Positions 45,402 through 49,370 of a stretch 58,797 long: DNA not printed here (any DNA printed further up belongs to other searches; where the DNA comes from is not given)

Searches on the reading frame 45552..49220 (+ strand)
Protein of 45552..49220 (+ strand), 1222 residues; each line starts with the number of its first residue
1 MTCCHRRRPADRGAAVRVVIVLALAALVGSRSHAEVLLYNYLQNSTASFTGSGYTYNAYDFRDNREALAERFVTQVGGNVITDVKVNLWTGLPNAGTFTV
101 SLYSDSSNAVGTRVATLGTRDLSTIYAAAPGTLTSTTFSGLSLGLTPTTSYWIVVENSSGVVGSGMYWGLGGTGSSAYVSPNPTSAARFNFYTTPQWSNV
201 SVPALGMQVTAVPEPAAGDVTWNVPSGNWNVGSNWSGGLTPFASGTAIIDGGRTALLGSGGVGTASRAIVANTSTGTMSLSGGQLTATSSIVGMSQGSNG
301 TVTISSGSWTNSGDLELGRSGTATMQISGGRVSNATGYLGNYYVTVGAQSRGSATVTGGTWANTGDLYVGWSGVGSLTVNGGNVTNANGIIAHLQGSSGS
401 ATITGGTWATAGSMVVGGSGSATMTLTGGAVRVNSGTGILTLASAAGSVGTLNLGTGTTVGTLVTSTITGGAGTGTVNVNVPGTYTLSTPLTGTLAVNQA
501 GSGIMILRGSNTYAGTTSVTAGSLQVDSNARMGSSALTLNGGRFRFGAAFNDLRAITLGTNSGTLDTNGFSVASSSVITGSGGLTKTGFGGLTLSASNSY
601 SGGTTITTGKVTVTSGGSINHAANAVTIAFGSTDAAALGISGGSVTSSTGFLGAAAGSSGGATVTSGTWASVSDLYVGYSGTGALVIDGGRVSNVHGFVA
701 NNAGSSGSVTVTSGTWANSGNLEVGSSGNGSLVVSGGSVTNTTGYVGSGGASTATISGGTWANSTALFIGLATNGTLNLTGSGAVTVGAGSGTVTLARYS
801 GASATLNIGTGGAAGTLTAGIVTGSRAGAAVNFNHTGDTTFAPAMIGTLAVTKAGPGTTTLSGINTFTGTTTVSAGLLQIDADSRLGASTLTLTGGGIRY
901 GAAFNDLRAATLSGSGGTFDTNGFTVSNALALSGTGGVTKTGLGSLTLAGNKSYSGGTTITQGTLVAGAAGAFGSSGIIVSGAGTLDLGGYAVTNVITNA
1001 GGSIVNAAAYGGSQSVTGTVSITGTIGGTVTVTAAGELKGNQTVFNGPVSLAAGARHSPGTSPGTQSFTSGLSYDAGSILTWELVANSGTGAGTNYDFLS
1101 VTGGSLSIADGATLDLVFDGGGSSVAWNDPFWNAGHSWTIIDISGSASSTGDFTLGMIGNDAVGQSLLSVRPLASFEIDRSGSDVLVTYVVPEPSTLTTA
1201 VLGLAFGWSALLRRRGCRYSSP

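Call 79: search_protein_families(library=pfam, proteins=[window:45552-49220:+], max_evalue=0.00001)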
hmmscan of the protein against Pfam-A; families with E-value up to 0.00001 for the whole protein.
window:45552-49220:+ (1222 aa): 1 family
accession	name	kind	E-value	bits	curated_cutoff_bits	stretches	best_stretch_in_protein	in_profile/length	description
PF12951.13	PATR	-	2.9e-22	78.8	27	3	851-880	1-30/30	Passenger-associated-transport-repeat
